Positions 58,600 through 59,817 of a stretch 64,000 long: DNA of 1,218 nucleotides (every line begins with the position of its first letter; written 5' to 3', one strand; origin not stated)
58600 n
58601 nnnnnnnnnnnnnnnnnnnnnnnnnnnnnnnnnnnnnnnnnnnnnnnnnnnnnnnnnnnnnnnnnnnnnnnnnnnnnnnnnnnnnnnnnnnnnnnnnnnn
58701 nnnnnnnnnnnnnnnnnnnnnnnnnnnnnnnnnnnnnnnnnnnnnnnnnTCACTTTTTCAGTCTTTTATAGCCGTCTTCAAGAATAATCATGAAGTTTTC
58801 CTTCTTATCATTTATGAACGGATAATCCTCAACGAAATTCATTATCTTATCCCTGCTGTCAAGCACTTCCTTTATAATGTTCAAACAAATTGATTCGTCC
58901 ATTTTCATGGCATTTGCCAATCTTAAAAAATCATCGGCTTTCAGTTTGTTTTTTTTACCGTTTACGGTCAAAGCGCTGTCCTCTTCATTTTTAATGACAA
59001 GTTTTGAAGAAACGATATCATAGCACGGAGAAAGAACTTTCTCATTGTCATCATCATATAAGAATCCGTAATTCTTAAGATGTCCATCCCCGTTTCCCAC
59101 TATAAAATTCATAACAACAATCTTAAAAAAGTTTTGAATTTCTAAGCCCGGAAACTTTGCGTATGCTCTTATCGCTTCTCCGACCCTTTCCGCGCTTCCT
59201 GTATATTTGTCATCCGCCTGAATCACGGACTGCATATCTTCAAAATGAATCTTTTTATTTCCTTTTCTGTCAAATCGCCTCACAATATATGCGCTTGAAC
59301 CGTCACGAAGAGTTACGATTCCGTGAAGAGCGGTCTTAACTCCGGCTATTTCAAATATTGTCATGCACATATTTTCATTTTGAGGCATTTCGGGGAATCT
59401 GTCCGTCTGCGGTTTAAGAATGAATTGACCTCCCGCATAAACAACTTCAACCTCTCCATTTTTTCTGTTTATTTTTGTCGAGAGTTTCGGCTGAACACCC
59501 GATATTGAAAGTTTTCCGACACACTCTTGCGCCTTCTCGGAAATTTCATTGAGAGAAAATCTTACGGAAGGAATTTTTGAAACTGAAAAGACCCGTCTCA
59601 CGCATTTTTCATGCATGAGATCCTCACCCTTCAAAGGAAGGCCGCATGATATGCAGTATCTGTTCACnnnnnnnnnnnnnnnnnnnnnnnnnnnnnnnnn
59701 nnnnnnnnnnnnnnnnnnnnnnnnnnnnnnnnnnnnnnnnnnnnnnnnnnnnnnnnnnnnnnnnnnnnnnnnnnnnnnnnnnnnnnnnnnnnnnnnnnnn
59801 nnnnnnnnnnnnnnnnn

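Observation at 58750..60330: Tripartite HipB-HipS-HipT-like toxin-antitoxin module with a four-operator promoter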

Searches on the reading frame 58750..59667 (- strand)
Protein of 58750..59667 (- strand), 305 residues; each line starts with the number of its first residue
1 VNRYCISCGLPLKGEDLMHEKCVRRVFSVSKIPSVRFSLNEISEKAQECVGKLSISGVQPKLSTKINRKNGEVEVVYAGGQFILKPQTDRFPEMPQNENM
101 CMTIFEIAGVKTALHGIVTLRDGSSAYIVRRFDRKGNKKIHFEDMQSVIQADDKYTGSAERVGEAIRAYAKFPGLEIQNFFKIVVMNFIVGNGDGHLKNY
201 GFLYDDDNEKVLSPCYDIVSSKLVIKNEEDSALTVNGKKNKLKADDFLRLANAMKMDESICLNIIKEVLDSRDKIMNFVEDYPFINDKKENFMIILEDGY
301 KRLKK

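Call 3: search_protein_families(library=pfam, proteins=[window:58750-59667:-], max_evalue=0.1)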
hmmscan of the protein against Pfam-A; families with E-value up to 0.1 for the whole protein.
window:58750-59667:- (305 aa): 2 families
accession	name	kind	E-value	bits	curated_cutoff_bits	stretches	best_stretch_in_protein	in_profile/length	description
PF07804.18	HipA_C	-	4.6e-46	157.6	30.5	1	53-270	1-207/213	HipA-like C-terminal domain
PF18828.6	LPD15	-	0.0094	16.2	27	0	224-267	53-98/99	Large polyvalent-protein-associated domain 15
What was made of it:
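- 58750..59667 (-): hipT: a 305-aa HipA-type Ser/Thr kinase core and the predicted toxin. It has a GTG start with an AAGGAG Shine-Dalgarno sequence 5 nt upstream. HipA_C at 4.6e-46 (call 3).
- On HipBST tripartite toxin-antitoxin system: Pfam finds only HipA_C, over residues 53-270 (call 3).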

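Call 4: search_protein_families(library=ncbifam, proteins=[window:58750-59667:-], max_evalue=0.1)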
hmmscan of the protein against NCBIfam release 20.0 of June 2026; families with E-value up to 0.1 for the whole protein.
window:58750-59667:- (305 aa): 1 family
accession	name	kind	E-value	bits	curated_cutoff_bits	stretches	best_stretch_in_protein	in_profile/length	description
NF007297.0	PRK09775.1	equivalog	5.6e-09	35.2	401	1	47-220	199-371/446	type II toxin-antitoxin system HipA family toxin YjjJ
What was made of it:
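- Checked: Domains (calls 3, 4).
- Pfam and NCBIfam assign all three proteins to the expected families (calls 3, 4).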

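Call 8: search_solved_structures(query=window:58750-59667:-, max_evalue=0.01, show_alignments=3)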
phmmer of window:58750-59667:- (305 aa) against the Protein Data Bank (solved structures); distinct sequences matched with E-value up to 0.01: 10.
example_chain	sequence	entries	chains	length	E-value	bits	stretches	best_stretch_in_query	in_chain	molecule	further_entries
8ezr_B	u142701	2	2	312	3.4e-50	173.8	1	36-303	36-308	HipT(Lp)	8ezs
7vkb_A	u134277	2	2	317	3.6e-50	173.7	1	36-303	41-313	HipA_C domain-containing protein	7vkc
7wcf_A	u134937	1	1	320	1.3e-49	171.8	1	36-303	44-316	HipA_C domain-containing protein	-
7ab3_C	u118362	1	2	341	7.9e-22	80.6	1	26-220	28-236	HipA_C domain-containing protein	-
7ab4_C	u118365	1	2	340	8.3e-22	80.6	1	25-220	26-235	HipA_C domain-containing protein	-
7ab5_C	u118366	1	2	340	2.1e-21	79.3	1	25-220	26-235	HipA_C domain-containing protein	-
4pu5_A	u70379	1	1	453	6.9e-06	28.3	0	169-237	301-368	Toxin-antitoxin system toxin HipA family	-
4pu3_A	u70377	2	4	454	6.9e-06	28.3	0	169-237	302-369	Toxin-antitoxin system toxin HipA family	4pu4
3tpd_A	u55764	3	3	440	0.0035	19.5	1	96-225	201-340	Serine/threonine-protein kinase HipA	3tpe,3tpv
2wiu_A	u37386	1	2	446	0.004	19.3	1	96-225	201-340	PROTEIN HIPA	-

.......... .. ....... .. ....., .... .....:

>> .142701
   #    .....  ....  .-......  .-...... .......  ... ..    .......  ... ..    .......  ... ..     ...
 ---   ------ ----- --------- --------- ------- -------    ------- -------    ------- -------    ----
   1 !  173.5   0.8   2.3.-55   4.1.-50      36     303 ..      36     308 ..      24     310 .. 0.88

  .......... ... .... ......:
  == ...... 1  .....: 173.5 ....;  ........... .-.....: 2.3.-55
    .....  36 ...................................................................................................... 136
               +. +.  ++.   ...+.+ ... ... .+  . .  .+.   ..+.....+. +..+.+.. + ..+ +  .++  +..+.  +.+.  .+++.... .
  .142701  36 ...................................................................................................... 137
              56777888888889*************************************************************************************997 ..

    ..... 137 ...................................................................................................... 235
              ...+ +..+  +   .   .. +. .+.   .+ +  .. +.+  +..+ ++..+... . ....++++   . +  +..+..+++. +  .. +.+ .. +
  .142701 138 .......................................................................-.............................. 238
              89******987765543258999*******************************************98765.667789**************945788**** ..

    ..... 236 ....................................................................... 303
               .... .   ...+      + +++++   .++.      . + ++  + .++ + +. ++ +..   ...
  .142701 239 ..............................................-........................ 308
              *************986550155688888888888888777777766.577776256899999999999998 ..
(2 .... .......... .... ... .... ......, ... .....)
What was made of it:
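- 58750..59667 (-): PDB matches are HipT(Lp) at 3e-50 and HipT(Ec) at 8e-22 (call 8).
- Closest known: HipBST of Legionella pneumophila. Different: The Gly-rich loop is S-I-S rather than S-V-Q (call 8).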

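Call 11: find_homologous_proteins(query=window:58750-59667:-, max_evalue=1e-10)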
Query window:58750-59667:- (305 aa): 1082 proteins with E <= 1e-10 among 1886 candidates; the best 120 are listed.
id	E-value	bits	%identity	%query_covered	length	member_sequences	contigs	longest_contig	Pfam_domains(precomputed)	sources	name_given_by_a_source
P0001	3.8e-199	677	99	100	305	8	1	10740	PF07804.19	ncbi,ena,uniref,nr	ncbi:TPA: hypothetical protein DCW38_06030 [candidate division WOR-3 bacterium]|uniref:HipA-like C-t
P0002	7.3e-151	519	74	99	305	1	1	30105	PF07804.19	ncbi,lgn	ncbi:MAG: type II toxin-antitoxin system HipA family toxin [bacterium]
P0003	1.5e-132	459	66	100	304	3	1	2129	PF07804.19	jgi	-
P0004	1.1e-106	374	53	100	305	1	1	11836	PF07804.19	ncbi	-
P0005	7.3e-105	368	52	99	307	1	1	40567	PF07804.19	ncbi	-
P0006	1.1e-99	351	53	95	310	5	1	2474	PF07804.19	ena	-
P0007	6.9e-97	342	51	100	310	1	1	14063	PF07804.19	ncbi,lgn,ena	-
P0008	1.5e-95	338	51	96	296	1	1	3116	PF07804.19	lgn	-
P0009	1.0e-89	318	48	100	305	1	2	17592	PF07804.19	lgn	-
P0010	7.3e-85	302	48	100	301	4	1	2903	PF07804.19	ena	-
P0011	2.6e-84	301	48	100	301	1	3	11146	PF07804.19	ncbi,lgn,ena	-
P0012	2.2e-82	294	45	98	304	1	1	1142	PF07804.19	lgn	-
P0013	3.3e-82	294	47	99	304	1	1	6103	PF07804.19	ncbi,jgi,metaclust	metaclust:\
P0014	7.9e-82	292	44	100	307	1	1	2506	PF07804.19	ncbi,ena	-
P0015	2.5e-81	291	45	98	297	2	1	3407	PF07804.19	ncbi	-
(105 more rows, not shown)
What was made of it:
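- Tried and rejected: The closest database protein (99% identical) is annotated as coming from a candidate division WOR-3 bacterium (call 11).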

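Call 23: find_related_loci(query=A1, collection=genome_contigs, flank=3000)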
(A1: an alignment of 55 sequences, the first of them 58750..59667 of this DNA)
Query A1 (305 aa) in genome_contigs; peptide patterns used: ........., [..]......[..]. (x = any residue, [..] = any of these).
599 stretches matched a pattern (row limit reached: there are more); 589 encode a relative of the query (tblastn E <= 1e-3); the best 80 are kept; 80 distinct loci.
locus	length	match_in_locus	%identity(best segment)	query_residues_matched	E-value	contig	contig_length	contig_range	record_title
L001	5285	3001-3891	45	5-304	5e-87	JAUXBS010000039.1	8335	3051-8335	MAG: Clostridia bacterium isolate CSMAG_2805 CSMAG_2805_k117_4754423_length_8335_cov_15.0000, whole genome shotgun seque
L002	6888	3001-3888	44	5-303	5e-83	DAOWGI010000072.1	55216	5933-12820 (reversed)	MAG TPA_asm: candidate division FCPU426 bacterium isolate CSMAG_1987 CSMAG_1987_k141_2628550_length_55216_cov_19.6646, w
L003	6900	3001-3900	44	1-303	1e-82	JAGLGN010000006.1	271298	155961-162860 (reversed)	MAG: bacterium isolate RS_10_39 ROV157_10.bin.39.fa_6, whole genome shotgun sequence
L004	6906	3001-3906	44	1-303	9e-82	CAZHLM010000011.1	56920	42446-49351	MAG TPA_asm: uncultured Verrucomicrobiota bacterium isolate binchicken_co58_141 genome assembly, contig: NODE_421_length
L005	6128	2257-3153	43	3-303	3e-81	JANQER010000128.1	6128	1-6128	MAG: Elusimicrobia bacterium isolate PL23a_bin.39 k99_4957066, whole genome shotgun sequence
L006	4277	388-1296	45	1-304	3e-80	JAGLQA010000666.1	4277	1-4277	MAG: Candidatus Aminicenantes bacterium isolate RS_8_31 ROV157_8.bin.31.fa_666, whole genome shotgun sequence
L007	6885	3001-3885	46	7-303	1e-79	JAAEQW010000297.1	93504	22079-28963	MAG: Candidatus Omnitrophota bacterium isolate Gpa_28 GpaG_CONTIG4337091, whole genome shotgun sequence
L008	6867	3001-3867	45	12-304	1e-78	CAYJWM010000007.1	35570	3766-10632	MAG TPA_asm: uncultured bacterium isolate ERP125453_co1_477 genome assembly, contig: NODE_946_length_35570_cov_10.817992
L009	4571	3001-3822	46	1-276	3e-78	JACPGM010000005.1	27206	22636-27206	MAG: Lentisphaerae bacterium isolate NC_groundwater_387_Ag_B-0.1um_58_26 GD18-4_B1_scaffold_100076, whole genome shotgun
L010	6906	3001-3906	42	1-303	2e-78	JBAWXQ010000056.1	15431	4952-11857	MAG: bacterium isolate ELA067 MAG067_56, whole genome shotgun sequence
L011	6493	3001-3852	44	18-304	1e-76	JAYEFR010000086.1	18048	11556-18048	MAG: Thermodesulfobacteriota bacterium isolate MAG267 MAG267_86, whole genome shotgun sequence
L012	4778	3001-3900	43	1-303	1e-76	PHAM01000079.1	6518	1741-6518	MAG: Elusimicrobia bacterium HGW-Elusimicrobia-2 bjp_ig2157_scaffold_2219, whole genome shotgun sequence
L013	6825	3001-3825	46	26-303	2e-76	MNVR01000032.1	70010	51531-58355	MAG: Candidatus Omnitrophica bacterium CG1_02_44_16 cg1_0.2_scaffold_164_c, whole genome shotgun sequence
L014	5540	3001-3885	44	8-304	3e-76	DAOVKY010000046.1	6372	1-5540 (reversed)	MAG TPA_asm: bacterium isolate CSMAG_1431 CSMAG_1431_k141_2665637_length_6372_cov_11.8392, whole genome shotgun sequence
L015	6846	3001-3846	45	17-303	9e-76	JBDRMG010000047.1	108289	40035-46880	MAG: Candidatus Omnitrophota bacterium isolate MEGAHIT-group-1.82 k141_8418315, whole genome shotgun sequence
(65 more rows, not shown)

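Call 27: predict_structure(alignment_id=A1)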
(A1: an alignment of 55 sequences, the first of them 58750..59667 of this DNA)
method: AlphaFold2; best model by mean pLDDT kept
length: 305 residues; sequences in the alignment: 55
mean_pLDDT: 94.3   pTM: 0.92
mean pLDDT of the five models: 94.3, 94.3, 94.2, 93.3, 93.4
residues with pLDDT >= 90: 270; 70-90: 26; 50-70: 3; < 50: 6
segments of 3 or more residues with pLDDT < 50: 52-57
pLDDT, mean of each block of 10 residues (from residue 1): 94 95 97 96 79 53 94 92 93 96 99 98 97 90 97 95 98 98 99 96 95 97 96 98 98 98 98 98 95 99 96
secondary structure, 60 per line:
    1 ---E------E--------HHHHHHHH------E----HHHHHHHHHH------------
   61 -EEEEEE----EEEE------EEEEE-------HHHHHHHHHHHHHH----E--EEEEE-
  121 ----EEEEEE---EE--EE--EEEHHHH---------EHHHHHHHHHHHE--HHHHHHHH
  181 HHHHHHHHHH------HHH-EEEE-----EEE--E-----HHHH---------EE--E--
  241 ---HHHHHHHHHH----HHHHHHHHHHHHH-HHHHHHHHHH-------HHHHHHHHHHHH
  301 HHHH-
elements in order: H20-27 H39-48 E62-67 E72-75 E82-86 H94-107 E115-119 E125-130 E142-144 H145-148 H159-169 H173-190 E201-204 E210-212 H221-224 H244-253 H258-270 H272-281 H289-304
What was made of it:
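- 59485..59517 (-): Gly-rich (P-) loop G51-K-L-S54-I-S56-G-V-Q-P-K61, with the 'SIS' pair of autophosphorylation serines. It is the only low-confidence stretch of the model (residues 52-57, call 27), as expected for a mobile loop.
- On Zinc-knuckle / treble-clef-like metal site in the HipT mini-domain: DSSP shows a beta-bridge at residues 4 and 11 and a helix at 20-27, with pLDDT above 94 (call 27).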

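Call 31: fold_search(model_id=the predicted structure, library=pdb)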
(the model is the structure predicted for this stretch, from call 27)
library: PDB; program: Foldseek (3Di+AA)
matches with E <= 10: 647; with E <= 0.001: 41
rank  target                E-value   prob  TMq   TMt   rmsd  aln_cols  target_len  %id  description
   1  7wcf                  3.0e-26  1.00  0.91  0.87   2.6       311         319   32  Crystal structure of the kinase with AMP-PNP (released 2022-06-29)
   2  7vkc                  7.1e-26  1.00  0.90  0.87   2.8       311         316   32  Crystal structure of a bacterial Ser/Thr kinase (released 2022-06-29)
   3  8ezr_B                4.0e-23  1.00  0.78  0.87   3.3       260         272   37  Crystal structure of the HipS(Lp)-HipT(Lp) complex from Legionella pneumophila, native protein (released 2023-09-27)
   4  7vkb_A                4.7e-23  1.00  0.78  0.91   2.9       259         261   37  Crystal structure of the a bacterial kinase complex (released 2022-06-29)
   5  8ezs_B                5.2e-23  1.00  0.78  0.89   2.0       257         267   36  Crystal structure of the HipS(Lp)-HipT(Lp) complex from Legionella pneumophila, Sel-met protein (released 2023-09-27)
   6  7ab4_F                6.5e-19  1.00  0.84  0.76   3.7       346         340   23  Crystal structure of the Escherichia coli toxin-antitoxin system HipBST (HipT S59A) (released 2022-01-12)
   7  7ab5_C                6.8e-19  1.00  0.84  0.76   4.8       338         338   24  Crystal structure of the Escherichia coli toxin-antitoxin system HipBST (HipT D233Q) (released 2022-01-12)
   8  7ab5_F                1.2e-18  1.00  0.85  0.77   4.5       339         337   23  Crystal structure of the Escherichia coli toxin-antitoxin system HipBST (HipT D233Q) (released 2022-01-12)
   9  7ab3_C                1.2e-18  1.00  0.82  0.75   5.3       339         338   24  Crystal structure of the Escherichia coli toxin-antitoxin system HipBST (HipT S57A) (released 2022-01-12)
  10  7ab3_F                1.3e-18  1.00  0.83  0.75   3.9       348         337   24  Crystal structure of the Escherichia coli toxin-antitoxin system HipBST (HipT S57A) (released 2022-01-12)
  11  7ab4_C                2.6e-18  1.00  0.84  0.76   4.0       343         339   23  Crystal structure of the Escherichia coli toxin-antitoxin system HipBST (HipT S59A) (released 2022-01-12)
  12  4pu5                  3.4e-14  1.00  0.72  0.52   9.3       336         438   19  Shewanella oneidensis Toxin Antitoxin System Toxin Protein HipA Bound with AMPPNP and Mg (released 2014-08-06)
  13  4pu3_A                2.8e-13  1.00  0.68  0.50   5.7       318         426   19  Shewanella oneidensis MR-1 Toxin Antitoxin System HipA, HipB and its operator DNA complex (space group P212121) (released 2014-08-06)
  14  4pu4_B                3.3e-13  1.00  0.68  0.51   5.2       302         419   18  Shewanella oneidensis MR-1 Toxin Antitoxin System HipA, HipB and its operator DNA complex (space group P21) (released 2014-08-06)
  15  3tpv                  4.2e-13  1.00  0.70  0.52  12.8       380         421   17  Structure of pHipA bound to ADP (released 2012-10-03)
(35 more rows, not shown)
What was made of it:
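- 58750..59667 (-): The model has pLDDT 94.3, pTM 0.92 and TM 0.91 to 7wcf (calls 27, 31).
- On HipBST tripartite toxin-antitoxin system: The model has TM 0.91 to HipT(Lp) and 0.84 to HipT(Ec) (call 31).
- On HipBST, E. coli O127 subclade: Identity is about 24% versus 37% (calls 8, 31).
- HipT: pLDDT 94.3, TM 0.91 to 7wcf (calls 27, 31).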
